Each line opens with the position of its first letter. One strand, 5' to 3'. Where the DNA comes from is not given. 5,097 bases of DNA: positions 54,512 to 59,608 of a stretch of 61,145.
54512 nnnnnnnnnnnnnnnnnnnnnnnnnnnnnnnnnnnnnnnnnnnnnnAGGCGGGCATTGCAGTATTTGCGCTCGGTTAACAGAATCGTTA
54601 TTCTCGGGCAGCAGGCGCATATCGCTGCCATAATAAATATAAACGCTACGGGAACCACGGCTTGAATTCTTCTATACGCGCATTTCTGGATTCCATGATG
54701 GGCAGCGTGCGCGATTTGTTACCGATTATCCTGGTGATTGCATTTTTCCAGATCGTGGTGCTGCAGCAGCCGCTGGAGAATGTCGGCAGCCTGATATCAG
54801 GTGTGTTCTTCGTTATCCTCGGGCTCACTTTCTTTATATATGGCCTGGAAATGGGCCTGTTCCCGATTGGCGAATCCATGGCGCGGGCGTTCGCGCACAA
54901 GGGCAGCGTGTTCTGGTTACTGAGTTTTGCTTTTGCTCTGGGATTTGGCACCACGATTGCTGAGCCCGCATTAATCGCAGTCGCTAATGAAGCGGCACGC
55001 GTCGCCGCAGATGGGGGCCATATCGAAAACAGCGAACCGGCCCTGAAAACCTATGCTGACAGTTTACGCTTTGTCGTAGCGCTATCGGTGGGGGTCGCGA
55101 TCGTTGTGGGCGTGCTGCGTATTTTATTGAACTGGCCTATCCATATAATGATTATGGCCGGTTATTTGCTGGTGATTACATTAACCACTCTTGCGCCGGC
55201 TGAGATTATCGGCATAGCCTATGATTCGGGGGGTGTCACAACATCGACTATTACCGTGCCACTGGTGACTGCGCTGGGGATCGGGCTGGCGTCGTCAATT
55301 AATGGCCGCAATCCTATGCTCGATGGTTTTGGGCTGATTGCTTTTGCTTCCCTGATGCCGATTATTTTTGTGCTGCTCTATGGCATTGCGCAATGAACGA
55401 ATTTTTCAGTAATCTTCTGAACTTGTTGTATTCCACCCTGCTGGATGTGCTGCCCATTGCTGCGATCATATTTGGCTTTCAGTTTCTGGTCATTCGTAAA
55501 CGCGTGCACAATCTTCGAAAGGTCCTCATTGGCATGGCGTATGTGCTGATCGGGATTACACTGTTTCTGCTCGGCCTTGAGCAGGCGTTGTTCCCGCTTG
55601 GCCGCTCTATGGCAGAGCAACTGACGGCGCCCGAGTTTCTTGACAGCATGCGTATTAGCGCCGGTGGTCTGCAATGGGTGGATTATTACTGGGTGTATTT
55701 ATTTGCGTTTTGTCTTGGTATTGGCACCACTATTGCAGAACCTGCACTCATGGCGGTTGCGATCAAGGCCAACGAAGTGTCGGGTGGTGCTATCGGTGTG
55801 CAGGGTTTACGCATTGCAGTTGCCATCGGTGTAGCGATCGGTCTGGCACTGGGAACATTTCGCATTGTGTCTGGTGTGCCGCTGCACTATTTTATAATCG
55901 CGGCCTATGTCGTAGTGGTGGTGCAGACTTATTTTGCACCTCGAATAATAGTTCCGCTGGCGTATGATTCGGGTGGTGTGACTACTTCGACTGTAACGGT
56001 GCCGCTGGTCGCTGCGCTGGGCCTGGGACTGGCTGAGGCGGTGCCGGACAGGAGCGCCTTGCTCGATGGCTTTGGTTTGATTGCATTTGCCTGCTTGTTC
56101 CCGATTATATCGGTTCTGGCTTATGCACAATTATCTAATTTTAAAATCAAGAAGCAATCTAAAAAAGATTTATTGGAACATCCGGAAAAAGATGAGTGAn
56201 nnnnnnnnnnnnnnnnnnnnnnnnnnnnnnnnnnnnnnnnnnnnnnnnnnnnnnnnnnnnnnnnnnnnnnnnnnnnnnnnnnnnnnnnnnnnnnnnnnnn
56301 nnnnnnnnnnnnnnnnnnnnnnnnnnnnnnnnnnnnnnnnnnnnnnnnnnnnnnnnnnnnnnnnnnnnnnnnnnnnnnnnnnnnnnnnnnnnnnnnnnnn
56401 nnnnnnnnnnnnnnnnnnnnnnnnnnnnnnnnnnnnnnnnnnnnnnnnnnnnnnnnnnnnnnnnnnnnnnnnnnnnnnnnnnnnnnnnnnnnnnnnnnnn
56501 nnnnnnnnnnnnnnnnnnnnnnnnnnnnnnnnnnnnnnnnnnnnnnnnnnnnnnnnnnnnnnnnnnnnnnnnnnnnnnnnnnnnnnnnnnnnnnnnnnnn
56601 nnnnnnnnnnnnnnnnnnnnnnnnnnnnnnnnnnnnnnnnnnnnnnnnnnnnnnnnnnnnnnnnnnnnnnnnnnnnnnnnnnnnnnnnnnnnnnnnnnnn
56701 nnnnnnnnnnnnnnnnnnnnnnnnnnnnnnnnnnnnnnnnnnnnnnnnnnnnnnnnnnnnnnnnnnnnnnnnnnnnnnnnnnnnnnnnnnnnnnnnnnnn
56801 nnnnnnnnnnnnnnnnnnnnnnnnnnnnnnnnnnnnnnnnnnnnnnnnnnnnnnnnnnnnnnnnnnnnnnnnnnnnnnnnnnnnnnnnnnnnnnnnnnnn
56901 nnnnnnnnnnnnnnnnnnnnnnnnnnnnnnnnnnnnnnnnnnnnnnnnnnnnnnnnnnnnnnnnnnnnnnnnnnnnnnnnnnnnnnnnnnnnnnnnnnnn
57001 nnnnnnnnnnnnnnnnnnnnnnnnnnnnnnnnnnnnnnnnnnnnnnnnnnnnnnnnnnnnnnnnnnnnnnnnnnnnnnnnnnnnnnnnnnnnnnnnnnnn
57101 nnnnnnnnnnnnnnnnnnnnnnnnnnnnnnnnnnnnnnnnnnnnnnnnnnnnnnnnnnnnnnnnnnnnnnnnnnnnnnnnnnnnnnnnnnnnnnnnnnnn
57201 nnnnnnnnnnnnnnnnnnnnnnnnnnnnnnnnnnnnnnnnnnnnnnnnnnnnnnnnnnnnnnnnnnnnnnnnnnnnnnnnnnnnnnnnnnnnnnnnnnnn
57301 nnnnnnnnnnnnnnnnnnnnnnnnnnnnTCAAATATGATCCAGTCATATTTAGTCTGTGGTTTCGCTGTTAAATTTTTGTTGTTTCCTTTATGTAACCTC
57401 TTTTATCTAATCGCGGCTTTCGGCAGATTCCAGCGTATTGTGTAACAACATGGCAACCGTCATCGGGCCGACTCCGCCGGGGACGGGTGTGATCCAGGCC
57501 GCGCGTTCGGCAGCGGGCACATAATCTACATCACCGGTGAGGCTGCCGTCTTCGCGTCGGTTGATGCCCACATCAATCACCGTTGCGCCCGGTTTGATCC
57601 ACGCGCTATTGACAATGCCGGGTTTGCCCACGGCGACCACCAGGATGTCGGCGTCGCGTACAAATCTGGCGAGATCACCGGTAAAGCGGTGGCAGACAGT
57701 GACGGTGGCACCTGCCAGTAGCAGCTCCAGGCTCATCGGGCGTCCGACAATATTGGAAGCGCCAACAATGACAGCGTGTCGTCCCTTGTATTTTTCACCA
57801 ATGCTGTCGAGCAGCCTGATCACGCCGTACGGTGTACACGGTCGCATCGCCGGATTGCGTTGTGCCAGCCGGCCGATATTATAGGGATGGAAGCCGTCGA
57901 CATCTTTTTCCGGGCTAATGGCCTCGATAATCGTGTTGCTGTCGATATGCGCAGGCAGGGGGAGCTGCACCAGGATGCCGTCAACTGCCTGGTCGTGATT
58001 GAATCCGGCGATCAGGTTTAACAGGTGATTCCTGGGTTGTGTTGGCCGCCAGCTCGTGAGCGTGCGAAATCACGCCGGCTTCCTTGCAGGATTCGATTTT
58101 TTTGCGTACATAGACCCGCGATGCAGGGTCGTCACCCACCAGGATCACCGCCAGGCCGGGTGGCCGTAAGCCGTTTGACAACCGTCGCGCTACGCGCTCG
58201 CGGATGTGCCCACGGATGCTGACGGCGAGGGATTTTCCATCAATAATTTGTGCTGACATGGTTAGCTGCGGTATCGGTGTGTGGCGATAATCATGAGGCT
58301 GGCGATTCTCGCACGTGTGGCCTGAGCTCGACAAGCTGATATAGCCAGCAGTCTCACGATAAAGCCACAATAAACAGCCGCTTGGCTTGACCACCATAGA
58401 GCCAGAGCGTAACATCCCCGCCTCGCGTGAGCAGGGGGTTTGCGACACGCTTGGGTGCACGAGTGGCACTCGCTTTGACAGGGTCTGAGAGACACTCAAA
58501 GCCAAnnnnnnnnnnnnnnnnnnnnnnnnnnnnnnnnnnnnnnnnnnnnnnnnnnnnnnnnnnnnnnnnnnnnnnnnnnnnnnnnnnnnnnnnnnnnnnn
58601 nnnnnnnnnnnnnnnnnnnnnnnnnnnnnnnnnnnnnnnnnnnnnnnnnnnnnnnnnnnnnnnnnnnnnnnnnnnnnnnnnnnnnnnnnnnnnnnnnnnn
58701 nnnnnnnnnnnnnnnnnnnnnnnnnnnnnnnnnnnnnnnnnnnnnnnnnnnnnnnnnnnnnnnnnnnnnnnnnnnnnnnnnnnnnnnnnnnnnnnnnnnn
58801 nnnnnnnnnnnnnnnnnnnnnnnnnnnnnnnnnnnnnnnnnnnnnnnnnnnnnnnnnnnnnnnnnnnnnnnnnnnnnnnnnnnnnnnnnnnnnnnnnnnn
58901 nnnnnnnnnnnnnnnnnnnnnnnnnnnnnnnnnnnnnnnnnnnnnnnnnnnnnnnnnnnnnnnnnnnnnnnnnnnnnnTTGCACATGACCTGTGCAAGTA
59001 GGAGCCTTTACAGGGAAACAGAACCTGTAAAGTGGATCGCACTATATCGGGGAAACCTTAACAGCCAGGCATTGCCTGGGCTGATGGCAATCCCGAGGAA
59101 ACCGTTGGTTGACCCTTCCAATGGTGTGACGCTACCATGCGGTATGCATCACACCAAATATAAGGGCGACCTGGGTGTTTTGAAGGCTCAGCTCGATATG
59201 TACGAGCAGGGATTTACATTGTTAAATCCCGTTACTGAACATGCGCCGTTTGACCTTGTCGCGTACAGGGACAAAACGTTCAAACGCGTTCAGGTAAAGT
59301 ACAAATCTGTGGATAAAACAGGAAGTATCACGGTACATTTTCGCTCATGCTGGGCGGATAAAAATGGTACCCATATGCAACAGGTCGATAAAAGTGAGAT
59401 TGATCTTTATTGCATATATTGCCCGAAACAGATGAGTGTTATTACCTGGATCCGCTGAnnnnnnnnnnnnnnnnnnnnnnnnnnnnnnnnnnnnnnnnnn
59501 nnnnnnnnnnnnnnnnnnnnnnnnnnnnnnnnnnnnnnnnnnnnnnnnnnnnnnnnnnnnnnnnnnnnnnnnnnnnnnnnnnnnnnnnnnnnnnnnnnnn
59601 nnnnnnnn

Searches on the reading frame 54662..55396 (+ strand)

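Call 85: search_protein_families(library=pfam, max_evalue=0.001, proteins=[window:54662-55396:+])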
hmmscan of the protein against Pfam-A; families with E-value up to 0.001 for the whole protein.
window:54662-55396:+ (244 aa): 1 family
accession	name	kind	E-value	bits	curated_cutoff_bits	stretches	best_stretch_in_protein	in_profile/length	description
PF07556.16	DUF1538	-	3.3e-69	232.8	22.6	1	22-242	1-210/211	Protein of unknown function (DUF1538)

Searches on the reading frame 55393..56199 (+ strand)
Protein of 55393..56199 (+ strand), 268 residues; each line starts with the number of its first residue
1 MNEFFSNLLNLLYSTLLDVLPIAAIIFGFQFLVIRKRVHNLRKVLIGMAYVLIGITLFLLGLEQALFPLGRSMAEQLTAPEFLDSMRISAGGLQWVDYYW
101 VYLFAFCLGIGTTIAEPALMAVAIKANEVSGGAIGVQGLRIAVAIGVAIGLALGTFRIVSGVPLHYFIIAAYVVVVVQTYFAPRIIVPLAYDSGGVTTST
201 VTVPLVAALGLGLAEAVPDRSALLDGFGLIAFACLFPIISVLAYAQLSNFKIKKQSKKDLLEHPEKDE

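Call 85: search_protein_families(library=pfam, max_evalue=0.001, proteins=[window:55393-56199:+])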
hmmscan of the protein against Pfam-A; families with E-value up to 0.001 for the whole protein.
window:55393-56199:+ (268 aa): 1 family
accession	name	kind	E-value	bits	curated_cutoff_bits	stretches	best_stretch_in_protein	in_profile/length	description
PF07556.16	DUF1538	-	4e-67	226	22.6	1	22-246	1-210/211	Protein of unknown function (DUF1538)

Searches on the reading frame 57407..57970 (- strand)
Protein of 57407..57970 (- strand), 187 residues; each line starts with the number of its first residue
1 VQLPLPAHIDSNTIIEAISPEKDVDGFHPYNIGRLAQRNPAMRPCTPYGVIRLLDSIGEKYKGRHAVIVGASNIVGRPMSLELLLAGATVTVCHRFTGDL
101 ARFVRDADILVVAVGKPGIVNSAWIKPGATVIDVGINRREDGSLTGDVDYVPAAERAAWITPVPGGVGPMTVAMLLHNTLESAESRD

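Call 85: search_protein_families(library=pfam, max_evalue=0.001, proteins=[window:57407-57970:-])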
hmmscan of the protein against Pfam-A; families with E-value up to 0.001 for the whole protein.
window:57407-57970:- (187 aa): 2 families
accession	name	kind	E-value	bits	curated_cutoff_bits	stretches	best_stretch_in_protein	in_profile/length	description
PF02882.25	THF_DHG_CYH_C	-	1.2e-67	226.6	27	1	28-185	1-158/160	Tetrahydrofolate dehydrogenase/cyclohydrolase, NAD(P)-binding domain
PF00763.28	THF_DHG_CYH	-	7.4e-07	29.9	32.8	1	1-25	91-115/115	Tetrahydrofolate dehydrogenase/cyclohydrolase, catalytic domain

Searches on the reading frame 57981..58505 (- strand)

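Call 85: search_protein_families(library=pfam, max_evalue=0.001, proteins=[window:57981-58505:-])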
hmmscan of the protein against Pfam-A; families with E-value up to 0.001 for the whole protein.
window:57981-58505:- (174 aa): 1 family
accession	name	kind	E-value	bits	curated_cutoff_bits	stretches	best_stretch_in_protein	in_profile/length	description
PF00763.28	THF_DHG_CYH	-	1.4e-17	64.5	32.8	1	88-160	1-72/115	Tetrahydrofolate dehydrogenase/cyclohydrolase, catalytic domain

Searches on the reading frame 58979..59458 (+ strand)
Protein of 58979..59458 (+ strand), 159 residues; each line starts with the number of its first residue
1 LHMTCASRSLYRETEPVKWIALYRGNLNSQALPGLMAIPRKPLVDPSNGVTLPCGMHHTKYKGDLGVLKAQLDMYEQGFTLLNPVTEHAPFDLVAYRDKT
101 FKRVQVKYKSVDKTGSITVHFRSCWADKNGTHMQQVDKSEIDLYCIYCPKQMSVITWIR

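Call 85: search_protein_families(library=pfam, max_evalue=0.001, proteins=[window:58979-59458:+])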
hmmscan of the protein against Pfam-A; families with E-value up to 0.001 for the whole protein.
window:58979-59458:+ (159 aa): 1 family
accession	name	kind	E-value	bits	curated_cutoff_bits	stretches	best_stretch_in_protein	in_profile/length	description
PF11645.14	PDDEXK_5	-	2.7e-28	99.2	26.1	1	57-151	1-96/138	PD-(D/E)XK endonuclease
